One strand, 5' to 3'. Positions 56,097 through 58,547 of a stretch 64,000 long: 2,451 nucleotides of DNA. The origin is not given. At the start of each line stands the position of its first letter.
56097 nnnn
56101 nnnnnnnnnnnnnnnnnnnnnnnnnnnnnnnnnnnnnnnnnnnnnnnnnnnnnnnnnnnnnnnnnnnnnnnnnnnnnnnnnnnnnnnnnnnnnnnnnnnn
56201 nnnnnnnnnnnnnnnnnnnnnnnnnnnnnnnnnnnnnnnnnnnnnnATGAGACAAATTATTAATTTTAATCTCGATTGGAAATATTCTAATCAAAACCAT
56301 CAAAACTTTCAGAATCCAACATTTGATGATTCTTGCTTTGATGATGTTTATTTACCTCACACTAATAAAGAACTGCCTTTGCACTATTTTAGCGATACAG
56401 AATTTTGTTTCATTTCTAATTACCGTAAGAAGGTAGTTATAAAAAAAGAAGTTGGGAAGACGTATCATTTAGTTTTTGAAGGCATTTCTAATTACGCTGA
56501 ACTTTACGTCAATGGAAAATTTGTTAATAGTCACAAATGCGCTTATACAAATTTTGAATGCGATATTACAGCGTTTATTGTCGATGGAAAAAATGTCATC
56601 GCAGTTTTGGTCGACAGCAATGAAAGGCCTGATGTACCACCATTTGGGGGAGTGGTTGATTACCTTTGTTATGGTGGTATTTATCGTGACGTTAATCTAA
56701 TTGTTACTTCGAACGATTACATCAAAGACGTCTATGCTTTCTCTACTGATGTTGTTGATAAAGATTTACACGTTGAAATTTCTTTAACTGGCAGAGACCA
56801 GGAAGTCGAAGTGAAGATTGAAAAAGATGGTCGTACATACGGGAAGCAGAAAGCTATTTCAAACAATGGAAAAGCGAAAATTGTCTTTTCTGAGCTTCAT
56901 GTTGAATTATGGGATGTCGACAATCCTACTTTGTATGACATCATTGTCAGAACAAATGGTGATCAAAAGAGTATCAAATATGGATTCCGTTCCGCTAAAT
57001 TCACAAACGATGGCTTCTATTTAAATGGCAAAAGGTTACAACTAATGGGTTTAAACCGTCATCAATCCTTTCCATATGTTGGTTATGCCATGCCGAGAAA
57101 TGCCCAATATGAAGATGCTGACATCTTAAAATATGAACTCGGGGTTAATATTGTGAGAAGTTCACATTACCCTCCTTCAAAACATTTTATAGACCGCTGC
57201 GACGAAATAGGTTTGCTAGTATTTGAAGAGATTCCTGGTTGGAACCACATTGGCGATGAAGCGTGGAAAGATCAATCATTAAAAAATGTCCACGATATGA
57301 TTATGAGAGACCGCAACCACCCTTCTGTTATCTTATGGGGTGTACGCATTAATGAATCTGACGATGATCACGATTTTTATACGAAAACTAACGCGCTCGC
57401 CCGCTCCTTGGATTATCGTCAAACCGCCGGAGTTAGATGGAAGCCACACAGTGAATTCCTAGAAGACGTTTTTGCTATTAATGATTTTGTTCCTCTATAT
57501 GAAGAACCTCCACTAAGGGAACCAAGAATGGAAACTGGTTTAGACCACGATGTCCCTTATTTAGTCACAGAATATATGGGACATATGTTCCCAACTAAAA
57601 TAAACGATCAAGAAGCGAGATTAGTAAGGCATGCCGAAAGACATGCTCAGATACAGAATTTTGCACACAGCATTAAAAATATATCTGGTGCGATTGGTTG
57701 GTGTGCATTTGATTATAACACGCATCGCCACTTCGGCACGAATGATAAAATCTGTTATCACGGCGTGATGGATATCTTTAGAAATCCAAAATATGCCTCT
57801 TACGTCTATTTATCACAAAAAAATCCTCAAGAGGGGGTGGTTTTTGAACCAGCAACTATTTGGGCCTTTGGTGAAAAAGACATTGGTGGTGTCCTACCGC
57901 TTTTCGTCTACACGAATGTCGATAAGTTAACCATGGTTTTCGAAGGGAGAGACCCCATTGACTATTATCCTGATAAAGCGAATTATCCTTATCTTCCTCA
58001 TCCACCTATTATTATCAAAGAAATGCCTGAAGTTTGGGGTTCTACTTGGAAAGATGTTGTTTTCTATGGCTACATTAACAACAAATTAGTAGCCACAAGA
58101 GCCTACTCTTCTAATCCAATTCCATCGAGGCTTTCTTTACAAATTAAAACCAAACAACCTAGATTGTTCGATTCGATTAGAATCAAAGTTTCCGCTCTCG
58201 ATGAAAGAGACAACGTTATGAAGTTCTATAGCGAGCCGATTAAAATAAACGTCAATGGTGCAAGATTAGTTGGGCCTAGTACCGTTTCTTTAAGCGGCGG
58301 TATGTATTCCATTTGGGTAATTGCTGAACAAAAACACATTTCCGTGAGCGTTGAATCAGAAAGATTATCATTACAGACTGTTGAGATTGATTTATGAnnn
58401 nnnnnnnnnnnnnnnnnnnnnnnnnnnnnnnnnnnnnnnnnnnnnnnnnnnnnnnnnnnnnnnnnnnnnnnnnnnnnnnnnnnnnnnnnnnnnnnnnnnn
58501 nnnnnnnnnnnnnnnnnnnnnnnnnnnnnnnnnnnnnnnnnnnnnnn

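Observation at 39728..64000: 24-kb glycan capture and utilisation island with an unusual architecture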

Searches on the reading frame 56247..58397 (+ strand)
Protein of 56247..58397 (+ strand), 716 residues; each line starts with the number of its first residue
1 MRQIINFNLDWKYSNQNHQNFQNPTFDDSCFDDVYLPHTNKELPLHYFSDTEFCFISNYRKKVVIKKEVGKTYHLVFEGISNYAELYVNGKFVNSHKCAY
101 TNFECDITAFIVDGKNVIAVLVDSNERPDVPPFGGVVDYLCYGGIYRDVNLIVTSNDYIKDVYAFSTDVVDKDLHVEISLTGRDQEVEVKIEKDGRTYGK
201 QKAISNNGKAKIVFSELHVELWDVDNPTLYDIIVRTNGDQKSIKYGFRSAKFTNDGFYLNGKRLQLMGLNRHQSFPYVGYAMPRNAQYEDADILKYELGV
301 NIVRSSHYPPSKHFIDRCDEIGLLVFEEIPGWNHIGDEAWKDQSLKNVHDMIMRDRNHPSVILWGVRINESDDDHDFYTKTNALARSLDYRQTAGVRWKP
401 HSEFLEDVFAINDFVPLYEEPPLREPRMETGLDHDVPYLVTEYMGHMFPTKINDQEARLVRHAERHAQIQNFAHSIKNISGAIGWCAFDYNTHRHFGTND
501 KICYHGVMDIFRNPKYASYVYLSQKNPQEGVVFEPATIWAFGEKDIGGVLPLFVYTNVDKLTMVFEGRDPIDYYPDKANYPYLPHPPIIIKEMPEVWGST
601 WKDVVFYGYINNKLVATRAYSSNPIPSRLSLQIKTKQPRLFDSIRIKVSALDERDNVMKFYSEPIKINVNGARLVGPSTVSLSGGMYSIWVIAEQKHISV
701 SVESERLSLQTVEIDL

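Call 7: search_protein_families(library=pfam, proteins=[window:56247-58397:+], max_evalue=0.01)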
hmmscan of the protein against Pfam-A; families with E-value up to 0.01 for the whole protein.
window:56247-58397:+ (716 aa): 4 families
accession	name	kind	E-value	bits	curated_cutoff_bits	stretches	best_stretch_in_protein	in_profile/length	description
PF02836.23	Glyco_hydro_2_C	-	1e-26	94.2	21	1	253-517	4-289/302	Glycosyl hydrolases family 2, TIM barrel domain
PF02837.24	Glyco_hydro_2_N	-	3.4e-16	60.1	28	1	56-152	66-166/169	Glycosyl hydrolases family 2, sugar binding domain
PF22666.2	Glyco_hydro_2_N2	-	3.3e-08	34.2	27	1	58-125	51-120/167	Glycosyl hydrolase 2 galactose-binding domain-like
PF00703.27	Glyco_hydro_2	-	1.5e-06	29.3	23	1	158-248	2-109/109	Glycosyl hydrolases family 2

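Call 10: search_protein_families(library=ncbifam, proteins=[window:56247-58397:+], max_evalue=0.001)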
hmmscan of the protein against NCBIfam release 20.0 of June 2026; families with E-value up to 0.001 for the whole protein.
window:56247-58397:+ (716 aa): 11 families
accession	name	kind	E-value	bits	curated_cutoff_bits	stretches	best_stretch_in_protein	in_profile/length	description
NF041462.1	GalA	equivalog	1.4e-59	202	900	1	16-676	31-710/763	beta-galactosidase GalA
NF050095.1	BetGlucuronLacZ4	equivalog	4.3e-51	173.8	950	1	2-568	14-623/666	beta-glucuronidase LacZ4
NF052611.1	beta_gal_Bga2A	equivalog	4.3e-45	154.1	999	1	24-444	81-528/1007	beta-galactosidase, LacZ type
NF041463.1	GalB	equivalog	2.4e-42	144.8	900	2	17-374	86-482/869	beta-galactosidase GalB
NF049891.1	Bet1-4galacdseBT4156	equivalog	3.1e-41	141.2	1700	1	59-366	81-404/946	exo-beta-1,4-galactosidase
NF041100.1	betagal_LacZ_Ttogales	equivalog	5.7e-41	140.2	2000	1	56-389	109-460/1090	beta-galactosidase LacZ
NF007666.0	PRK10340.1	equivalog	4.4e-39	134.1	1284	1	59-379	113-458/1030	beta-galactosidase subunit alpha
NF007538.0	PRK10150.1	equivalog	8.5e-38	130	544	1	59-389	69-443/607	beta-glucuronidase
NF007074.0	PRK09525.1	subfamily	3.8e-33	114.3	1221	1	57-372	122-464/1027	beta-galactosidase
NF049877.1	GlucurArabfur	equivalog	1.2e-23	82.8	1800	1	2-390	367-789/1400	beta-d-glucuronidase/beta-L-arabinofuranosidase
NF049890.1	Bet1-4galacdseBT4151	equivalog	7.6e-22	77.1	1500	1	37-389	89-469/952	exo-beta-1,4-galactosidase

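Call 14: search_solved_structures(query=window:56247-58397:+, max_evalue=1e-10)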
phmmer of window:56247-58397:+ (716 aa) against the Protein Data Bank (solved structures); distinct sequences matched with E-value up to 1e-10: 121 (the best 60 are shown).
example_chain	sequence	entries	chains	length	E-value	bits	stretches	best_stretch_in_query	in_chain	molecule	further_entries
5euv_A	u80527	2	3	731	1.2e-176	592.3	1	32-687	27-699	Beta-D-galactosidase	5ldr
5ldr_A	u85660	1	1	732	1.2e-176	592.3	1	32-687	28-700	Beta-D-galactosidase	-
8dhl_A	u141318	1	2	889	1e-45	159.4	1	5-370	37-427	Glycosyl hydrolase family 2, sugar binding domain protein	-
6ed1_A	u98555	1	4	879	4.2e-44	154.1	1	7-389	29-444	Glycosyl hydrolase family 2, sugar binding domain protein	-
3fn9_A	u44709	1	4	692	2.1e-40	141.9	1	2-388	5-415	Putative beta-galactosidase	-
6d8k_A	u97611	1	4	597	4.1e-40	140.9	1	65-497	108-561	Glycosyl hydrolase family 2, sugar binding domain protein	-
6mvg_A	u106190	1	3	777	1.2e-39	139.3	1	1-368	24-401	beta-glucuronidase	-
8ges_A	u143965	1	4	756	1.5e-39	139.1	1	1-367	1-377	beta-galactosidase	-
8get_A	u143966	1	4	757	1.5e-39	139.1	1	1-367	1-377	beta-galactosidase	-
6mvh_A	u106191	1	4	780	1.6e-39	138.9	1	1-367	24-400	Beta-galactosidase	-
9m0e_A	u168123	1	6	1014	9.4e-39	136.4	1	71-375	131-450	Beta-galactosidase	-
8dhe_A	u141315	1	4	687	1.9e-37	132.1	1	34-424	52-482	Glycosyl hydrolase family 2, sugar bindingdomain protein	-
6d8g_A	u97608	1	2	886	2.5e-37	131.7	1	2-366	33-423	Glycosyl hydrolases family 2, sugar binding domain protein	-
5uj6_A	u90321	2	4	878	6.2e-37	130.4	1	2-366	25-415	Glycosyl hydrolases family 2, sugar binding domain protein | Beta-galactosidase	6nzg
6d50_A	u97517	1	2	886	6.5e-37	130.3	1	2-366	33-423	Glycosyl hydrolases family 2, sugar binding domain protein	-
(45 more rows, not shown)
